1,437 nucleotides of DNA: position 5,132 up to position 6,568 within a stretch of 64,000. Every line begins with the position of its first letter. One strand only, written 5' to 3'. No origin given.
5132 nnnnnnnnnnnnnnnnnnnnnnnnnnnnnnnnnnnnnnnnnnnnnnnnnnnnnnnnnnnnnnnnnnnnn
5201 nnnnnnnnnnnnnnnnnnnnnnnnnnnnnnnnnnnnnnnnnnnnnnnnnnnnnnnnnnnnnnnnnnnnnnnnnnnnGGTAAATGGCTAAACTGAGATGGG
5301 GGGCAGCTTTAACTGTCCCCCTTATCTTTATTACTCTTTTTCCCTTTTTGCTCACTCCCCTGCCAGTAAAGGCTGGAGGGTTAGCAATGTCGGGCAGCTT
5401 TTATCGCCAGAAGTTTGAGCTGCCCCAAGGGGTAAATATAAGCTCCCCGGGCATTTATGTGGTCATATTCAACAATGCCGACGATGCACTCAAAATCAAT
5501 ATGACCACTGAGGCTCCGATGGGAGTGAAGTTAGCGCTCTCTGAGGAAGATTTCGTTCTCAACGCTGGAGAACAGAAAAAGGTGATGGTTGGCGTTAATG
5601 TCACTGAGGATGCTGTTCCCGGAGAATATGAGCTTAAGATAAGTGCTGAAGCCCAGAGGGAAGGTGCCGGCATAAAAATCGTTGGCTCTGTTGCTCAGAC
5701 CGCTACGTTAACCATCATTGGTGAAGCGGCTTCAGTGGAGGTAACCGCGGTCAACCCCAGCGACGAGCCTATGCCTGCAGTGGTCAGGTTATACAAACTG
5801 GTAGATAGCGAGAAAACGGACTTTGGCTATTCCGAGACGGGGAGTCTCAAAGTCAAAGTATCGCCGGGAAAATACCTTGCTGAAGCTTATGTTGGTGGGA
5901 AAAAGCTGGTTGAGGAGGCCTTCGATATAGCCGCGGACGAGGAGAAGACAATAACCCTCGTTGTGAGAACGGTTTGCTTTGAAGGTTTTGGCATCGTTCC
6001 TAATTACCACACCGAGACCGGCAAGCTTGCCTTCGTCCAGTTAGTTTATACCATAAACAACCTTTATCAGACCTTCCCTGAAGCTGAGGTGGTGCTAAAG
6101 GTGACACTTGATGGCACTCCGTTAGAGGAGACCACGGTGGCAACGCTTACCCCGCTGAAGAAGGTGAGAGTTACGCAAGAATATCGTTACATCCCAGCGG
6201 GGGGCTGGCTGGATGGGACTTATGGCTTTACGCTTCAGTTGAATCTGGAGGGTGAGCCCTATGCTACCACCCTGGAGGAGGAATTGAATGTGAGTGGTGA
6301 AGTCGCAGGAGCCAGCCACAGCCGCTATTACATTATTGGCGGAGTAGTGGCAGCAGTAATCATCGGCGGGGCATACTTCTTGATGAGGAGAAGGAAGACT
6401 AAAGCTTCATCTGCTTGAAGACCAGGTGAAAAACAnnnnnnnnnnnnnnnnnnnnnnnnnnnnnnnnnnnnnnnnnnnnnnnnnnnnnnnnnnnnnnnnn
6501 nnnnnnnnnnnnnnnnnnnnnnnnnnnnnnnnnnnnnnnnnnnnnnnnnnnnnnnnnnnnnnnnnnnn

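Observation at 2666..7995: Cluster of four secreted surface proteins next to tRNA-Arg: sequon-rich paralogs, an FN3-domain protein, and C-terminal TM/basic-tail anchors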

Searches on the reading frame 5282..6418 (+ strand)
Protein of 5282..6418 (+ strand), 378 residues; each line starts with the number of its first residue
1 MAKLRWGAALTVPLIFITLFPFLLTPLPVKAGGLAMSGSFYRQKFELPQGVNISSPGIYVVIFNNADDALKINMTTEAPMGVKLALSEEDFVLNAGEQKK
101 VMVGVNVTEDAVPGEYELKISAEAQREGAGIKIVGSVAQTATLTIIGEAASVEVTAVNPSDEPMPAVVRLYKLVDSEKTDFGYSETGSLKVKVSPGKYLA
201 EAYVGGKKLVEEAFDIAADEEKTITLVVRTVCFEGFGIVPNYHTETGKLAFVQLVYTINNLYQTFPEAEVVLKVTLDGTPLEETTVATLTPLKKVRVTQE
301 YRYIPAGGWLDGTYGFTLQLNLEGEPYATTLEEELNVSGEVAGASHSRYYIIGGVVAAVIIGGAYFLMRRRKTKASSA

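Call 4: search_protein_families(library=pfam, proteins=[window:5282-6418:+], max_evalue=1)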
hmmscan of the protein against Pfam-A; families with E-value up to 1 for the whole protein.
window:5282-6418:+ (378 aa): 5 families
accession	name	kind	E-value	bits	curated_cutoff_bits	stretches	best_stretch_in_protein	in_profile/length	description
PF10633.15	NPCBM_assoc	-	0.00095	19.7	24.4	1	66-123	17-76/78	NPCBM-associated, NEW3 domain of alpha-galactosidase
PF21314.2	TM_ErbB1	-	0.12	12.5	27.1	1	351-372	5-27/36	Epidermal growth factor receptor transmembrane-juxtamembrane segment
PF13954.11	PapC_N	-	0.13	12.7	27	0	192-269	25-99/146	PapC N-terminal domain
PF24053.1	DUF7356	-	0.16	12.4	27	1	54-109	33-84/105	Domain of unknown function (DUF7356)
PF15780.11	ASH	-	0.34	11.5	27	0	145-186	20-58/98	Abnormal spindle-like microcephaly-assoc'd, ASPM-SPD-2-Hydin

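Call 5: search_protein_families(library=ncbifam, proteins=[window:5282-6418:+], max_evalue=1)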
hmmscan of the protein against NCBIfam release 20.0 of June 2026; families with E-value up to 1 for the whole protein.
window:5282-6418:+ (378 aa): 6 families
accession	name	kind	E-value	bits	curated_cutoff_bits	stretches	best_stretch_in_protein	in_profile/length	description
NF041738.1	GG_III-CTERM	domain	0.0062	16.4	22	1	349-372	3-26/28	GGIII-like transmembrane region-containing protein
TIGR02745.1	ccoG_rdxA_fixG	equivalog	0.038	12.9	316.7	1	60-132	351-425/435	cytochrome c oxidase accessory protein CcoG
TIGR01167.1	LPXTG_anchor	domain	0.061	14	15.9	1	343-372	6-33/34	LPXTG cell wall anchor domain-containing protein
NF051874.1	PVV_CTERM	equivalog_domain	0.15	11.8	27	1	352-375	12-36/38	PVV-CTERM domain-containing choice-of-anchor G protein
NF058582.1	Microco_LAVTG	domain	0.21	11.7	27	1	352-371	14-33/34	LAVTG motif-containing sortase-dependent surface protein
NF041528.1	strep_LAETG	domain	0.21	11.4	30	1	343-372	6-35/35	LAETG motif-containing sortase-dependent surface protein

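Call 29: find_homologous_proteins(query=window:5282-6418:+, max_evalue=0.001)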
Query window:5282-6418:+ (378 aa): 149 proteins with E <= 0.001 among 8000 candidates; the best 120 are listed.
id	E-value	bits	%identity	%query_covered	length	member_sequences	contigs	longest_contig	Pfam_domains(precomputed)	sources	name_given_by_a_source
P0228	2.7e-218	742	91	100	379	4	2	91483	-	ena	-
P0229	7.6e-211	717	88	100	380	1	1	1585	-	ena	-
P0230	1.3e-209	713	88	100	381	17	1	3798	-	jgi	jgi:hypothetical protein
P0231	6.0e-208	708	87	100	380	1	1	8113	-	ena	-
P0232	2.8e-207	706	87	100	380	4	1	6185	-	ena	-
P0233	3.0e-205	699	86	100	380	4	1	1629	-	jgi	-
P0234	2.6e-204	696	86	100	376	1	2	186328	PF10633.16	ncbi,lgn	-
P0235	3.8e-204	695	93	91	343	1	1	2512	-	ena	-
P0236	2.0e-203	693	84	100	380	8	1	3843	-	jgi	jgi:hypothetical protein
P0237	2.7e-203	693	87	100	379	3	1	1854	-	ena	-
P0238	8.3e-203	691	84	100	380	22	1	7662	-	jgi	-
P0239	6.2e-201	685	84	100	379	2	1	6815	-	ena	-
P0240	1.1e-194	664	82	100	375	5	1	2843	-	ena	-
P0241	5.8e-189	645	87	91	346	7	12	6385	-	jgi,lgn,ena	-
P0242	2.3e-183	627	86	91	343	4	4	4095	-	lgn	-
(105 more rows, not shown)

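Call 32: search_solved_structures(query=A2, max_evalue=10)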
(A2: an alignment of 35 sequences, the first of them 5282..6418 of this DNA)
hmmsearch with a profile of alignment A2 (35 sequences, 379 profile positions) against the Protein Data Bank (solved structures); distinct sequences matched with E-value up to 10: 2.
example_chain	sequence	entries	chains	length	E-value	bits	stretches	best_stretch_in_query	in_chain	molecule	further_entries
2re7_A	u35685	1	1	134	0.73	11.8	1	58-88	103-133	Uncharacterized protein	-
2k9y_A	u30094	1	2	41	0.78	11.7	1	345-376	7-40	Ephrin type-A receptor 2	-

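Call 39: predict_structure(alignment_id=A2)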
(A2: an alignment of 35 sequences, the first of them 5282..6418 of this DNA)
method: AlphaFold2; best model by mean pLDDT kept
length: 378 residues; sequences in the alignment: 35
mean_pLDDT: 82.6   pTM: 0.60
mean pLDDT of the five models: 82.6, 82.2, 81.5, 81.3, 80.8
residues with pLDDT >= 90: 208; 70-90: 93; 50-70: 38; < 50: 39
segments of 3 or more residues with pLDDT < 50: 1-6, 24-31, 341-358, 372-378
pLDDT, mean of each block of 10 residues (from residue 1): 49 56 47 81 90 90 90 95 95 92 95 96 79 82 94 90 89 87 93 95 87 96 91 87 88 93 86 96 94 90 92 95 87 84 31 45 58 45
secondary structure, 60 per line:
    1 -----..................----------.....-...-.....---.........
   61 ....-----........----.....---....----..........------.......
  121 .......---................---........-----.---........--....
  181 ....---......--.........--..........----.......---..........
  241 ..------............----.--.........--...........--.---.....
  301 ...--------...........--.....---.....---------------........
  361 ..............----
elements in order: H6-23 E34-38 E44-48 E52-64 E70-77 E82-86 E90-93 E98-107 E114-127 E131-146 E150-157 E167-174 E177-184 E188-193 E196-204 E207-216 E221-227 E231-242 E249-260 E268-276 E279-289 E296-303 E312-322 E325-329 E333-337 H353-374

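Call 45: search_protein_families(library=pfam, alignment_id=A2, max_evalue=1)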
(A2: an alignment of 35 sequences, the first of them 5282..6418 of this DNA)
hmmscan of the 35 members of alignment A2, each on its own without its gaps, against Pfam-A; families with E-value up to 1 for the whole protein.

A. member 1, window:5282-6418:+ (378 aa): 5 families
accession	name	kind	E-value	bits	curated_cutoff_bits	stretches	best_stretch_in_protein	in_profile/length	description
PF10633.15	NPCBM_assoc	-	0.00095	19.7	24.4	1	66-123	17-76/78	NPCBM-associated, NEW3 domain of alpha-galactosidase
PF21314.2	TM_ErbB1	-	0.12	12.5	27.1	1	351-372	5-27/36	Epidermal growth factor receptor transmembrane-juxtamembrane segment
PF13954.11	PapC_N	-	0.13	12.7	27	0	192-269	25-99/146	PapC N-terminal domain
PF24053.1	DUF7356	-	0.16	12.4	27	1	54-109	33-84/105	Domain of unknown function (DUF7356)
PF15780.11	ASH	-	0.34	11.5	27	0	145-186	20-58/98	Abnormal spindle-like microcephaly-assoc'd, ASPM-SPD-2-Hydin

B. families by the number of members that match (of 35 scanned): 52 families (the first 25 are shown)
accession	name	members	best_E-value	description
PF10633.15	NPCBM_assoc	35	1.1e-06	NPCBM-associated, NEW3 domain of alpha-galactosidase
PF13620.12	CarboxypepD_reg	25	4.4e-05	Carboxypeptidase regulatory-like domain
PF11614.14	FixG_C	22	6.4e-06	IG-like fold at C-terminal of FixG, putative oxidoreductase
PF13954.11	PapC_N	22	0.0003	PapC N-terminal domain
PF24053.1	DUF7356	18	0.0044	Domain of unknown function (DUF7356)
PF07210.18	DUF1416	14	0.007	Protein of unknown function (DUF1416)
PF21577.3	PG_0320-like_C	7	0.0013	PG_0320-like, C-terminal domain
PF16392.11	DUF5001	7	0.014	Ig-like domain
PF06030.18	WxLIP_PGBD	7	0.029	WxL Interacting Protein, peptidoglycan binding domain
PF07550.17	Shr-like_HID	7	0.031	Heme-binding protein Shr-like, Hb-interacting domain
PF18986.5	DUF5719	6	0.012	Family of unknown function (DUF5719)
PF02439.20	Adeno_E3_CR2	6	0.21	Adenovirus E3 region protein CR2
PF17962.7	bMG6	5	0.001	Bacterial macroglobulin domain 6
PF16583.11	ZirS_C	5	0.0021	Zinc-regulated secreted antivirulence protein C-terminal domain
PF01483.27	P_proprotein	4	0.032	Proprotein convertase P-domain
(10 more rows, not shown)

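Call 61: search_protein_families(library=ncbifam, alignment_id=A2, max_evalue=0.1)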
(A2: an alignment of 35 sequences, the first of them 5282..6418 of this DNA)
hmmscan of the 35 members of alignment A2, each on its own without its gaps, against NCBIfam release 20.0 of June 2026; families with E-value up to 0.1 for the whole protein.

A. member 1, window:5282-6418:+ (378 aa): 3 families
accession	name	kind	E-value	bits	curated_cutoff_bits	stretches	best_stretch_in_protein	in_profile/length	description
NF041738.1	GG_III-CTERM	domain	0.0062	16.4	22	1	349-372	3-26/28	GGIII-like transmembrane region-containing protein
TIGR02745.1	ccoG_rdxA_fixG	equivalog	0.038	12.9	316.7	1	60-132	351-425/435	cytochrome c oxidase accessory protein CcoG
TIGR01167.1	LPXTG_anchor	domain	0.061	14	15.9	0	343-372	6-33/34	LPXTG cell wall anchor domain-containing protein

B. families by the number of members that match (of 35 scanned): 10 families
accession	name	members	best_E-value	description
NF041738.1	GG_III-CTERM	24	0.00016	GGIII-like transmembrane region-containing protein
NF051874.1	PVV_CTERM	18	0.00031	PVV-CTERM domain-containing choice-of-anchor G protein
NF033506.0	PACE-CTERM-PROT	15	0.00014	putative S-layer protein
TIGR02745.1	ccoG_rdxA_fixG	5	0.033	cytochrome c oxidase accessory protein CcoG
NF041740.1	choice_anch_T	4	0.0068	choice-of-anchor T family protein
TIGR03927.1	T7SS_EssA_Firm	3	0.03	type VII secretion protein EssA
TIGR03503.1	TIGR03503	2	0.014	TIGR03503 family protein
TIGR01167.1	LPXTG_anchor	2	0.054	LPXTG cell wall anchor domain-containing protein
NF058583.1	LAXTG_small_WW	1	0.017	LAXTG motif-containing small protein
TIGR03769.1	P_ac_wall_RPT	1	0.086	TIGR03769 domain-containing protein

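Call 70: list_cluster_members(proteins=[P0348, window:5282-6418:+, window:4266-5276:+, window:2666-4075:+])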
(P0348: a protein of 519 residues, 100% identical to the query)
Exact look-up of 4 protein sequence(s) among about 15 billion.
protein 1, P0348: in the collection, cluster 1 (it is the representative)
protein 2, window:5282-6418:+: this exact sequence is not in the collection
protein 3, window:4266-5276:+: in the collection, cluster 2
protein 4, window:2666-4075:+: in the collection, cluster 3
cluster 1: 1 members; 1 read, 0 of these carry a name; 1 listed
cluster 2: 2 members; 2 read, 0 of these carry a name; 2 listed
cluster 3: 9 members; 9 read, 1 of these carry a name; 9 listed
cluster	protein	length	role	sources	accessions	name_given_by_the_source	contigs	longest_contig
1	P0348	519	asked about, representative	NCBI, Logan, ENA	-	-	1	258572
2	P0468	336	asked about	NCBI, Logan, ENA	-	-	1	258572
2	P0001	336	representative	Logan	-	-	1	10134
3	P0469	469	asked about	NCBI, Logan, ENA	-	-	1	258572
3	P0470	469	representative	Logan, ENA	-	-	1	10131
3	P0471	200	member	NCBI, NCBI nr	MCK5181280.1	MAG: hypothetical protein KAQ73_01950, partial [Dehalococcoidia bacterium] | hypothetical protein [Dehalococcoidia bacterium]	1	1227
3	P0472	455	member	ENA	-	-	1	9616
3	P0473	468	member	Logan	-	-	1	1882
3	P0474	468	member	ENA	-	-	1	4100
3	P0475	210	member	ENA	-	-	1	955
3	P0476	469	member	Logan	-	-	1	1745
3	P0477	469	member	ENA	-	-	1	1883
